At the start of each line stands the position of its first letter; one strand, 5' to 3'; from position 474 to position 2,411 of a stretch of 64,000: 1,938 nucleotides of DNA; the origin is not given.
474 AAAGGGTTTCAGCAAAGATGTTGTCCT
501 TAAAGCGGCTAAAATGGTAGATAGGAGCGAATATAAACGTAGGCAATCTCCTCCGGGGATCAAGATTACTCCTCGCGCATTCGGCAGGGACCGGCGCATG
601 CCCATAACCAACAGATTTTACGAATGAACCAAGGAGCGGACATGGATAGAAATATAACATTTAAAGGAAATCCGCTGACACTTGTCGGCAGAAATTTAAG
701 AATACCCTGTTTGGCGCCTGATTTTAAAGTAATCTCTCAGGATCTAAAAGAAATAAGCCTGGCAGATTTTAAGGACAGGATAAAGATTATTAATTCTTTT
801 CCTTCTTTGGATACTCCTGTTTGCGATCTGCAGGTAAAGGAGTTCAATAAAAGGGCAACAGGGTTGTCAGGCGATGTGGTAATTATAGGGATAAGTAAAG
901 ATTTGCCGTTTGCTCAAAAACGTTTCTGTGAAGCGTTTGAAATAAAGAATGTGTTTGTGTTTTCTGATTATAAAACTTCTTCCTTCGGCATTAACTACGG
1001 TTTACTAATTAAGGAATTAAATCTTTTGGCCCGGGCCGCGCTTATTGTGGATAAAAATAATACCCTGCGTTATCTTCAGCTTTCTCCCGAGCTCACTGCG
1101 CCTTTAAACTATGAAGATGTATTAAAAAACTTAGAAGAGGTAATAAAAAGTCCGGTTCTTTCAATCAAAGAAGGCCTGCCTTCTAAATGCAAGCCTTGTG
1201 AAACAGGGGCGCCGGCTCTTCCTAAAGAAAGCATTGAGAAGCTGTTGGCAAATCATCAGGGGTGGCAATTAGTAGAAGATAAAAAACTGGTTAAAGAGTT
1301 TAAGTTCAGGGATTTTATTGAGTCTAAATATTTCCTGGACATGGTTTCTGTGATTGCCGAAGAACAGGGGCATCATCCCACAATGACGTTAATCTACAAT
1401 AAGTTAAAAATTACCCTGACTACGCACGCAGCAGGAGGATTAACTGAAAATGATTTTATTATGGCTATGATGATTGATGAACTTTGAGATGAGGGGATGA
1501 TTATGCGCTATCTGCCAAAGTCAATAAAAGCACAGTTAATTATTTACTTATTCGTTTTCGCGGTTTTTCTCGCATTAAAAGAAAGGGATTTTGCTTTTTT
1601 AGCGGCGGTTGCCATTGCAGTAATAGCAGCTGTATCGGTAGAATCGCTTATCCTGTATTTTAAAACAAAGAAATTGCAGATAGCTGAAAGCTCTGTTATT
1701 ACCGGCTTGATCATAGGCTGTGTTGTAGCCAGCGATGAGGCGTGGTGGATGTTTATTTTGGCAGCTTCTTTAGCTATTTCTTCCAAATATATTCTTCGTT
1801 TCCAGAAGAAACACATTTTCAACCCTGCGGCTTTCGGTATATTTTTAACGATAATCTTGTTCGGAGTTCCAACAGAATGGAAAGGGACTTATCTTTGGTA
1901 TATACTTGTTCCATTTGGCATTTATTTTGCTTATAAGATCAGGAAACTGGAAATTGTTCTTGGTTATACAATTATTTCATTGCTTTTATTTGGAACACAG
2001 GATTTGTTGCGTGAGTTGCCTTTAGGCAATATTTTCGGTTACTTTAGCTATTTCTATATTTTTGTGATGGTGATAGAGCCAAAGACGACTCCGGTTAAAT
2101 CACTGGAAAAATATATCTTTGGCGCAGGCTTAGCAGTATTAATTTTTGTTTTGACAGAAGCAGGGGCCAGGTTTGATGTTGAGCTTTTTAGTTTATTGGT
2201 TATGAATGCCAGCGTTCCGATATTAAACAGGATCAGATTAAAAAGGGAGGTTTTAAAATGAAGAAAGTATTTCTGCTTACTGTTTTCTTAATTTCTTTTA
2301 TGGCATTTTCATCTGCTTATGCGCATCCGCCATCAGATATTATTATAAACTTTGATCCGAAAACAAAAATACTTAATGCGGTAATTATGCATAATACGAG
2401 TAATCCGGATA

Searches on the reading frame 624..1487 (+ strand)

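Call 38: search_protein_families(library=pfam, max_evalue=0.0001, proteins=[window:624-1487:+])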
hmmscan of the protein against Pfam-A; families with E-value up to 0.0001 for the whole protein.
window:624-1487:+ (287 aa): 3 families
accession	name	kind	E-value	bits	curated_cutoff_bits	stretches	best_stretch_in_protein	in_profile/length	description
PF01329.24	Pterin_4a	-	4.1e-28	97.8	26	1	198-287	2-91/91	Pterin 4 alpha carbinolamine dehydratase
PF08534.16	Redoxin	-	5.1e-22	78.7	26.6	1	31-166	6-147/148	Redoxin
PF00578.27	AhpC-TSA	-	2.4e-19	69.9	26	1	31-150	5-123/124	AhpC/TSA family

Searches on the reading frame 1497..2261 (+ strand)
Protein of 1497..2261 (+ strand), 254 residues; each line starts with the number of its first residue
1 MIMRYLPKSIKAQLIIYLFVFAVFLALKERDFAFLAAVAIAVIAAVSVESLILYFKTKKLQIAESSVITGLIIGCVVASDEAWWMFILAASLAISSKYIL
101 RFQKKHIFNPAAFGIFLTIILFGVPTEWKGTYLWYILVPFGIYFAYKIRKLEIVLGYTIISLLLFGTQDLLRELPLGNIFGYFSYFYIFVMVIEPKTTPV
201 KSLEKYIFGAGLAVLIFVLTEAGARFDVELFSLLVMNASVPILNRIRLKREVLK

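Call 38: search_protein_families(library=pfam, max_evalue=0.0001, proteins=[window:1497-2261:+])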
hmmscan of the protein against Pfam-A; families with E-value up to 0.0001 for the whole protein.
window:1497-2261:+ (254 aa): 1 family
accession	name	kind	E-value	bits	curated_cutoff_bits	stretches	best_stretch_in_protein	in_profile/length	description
PF03116.20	NQR2_RnfD_RnfE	-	9e-18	65.1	27.7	2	15-126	21-134/296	NQR2, RnfD, RnfE family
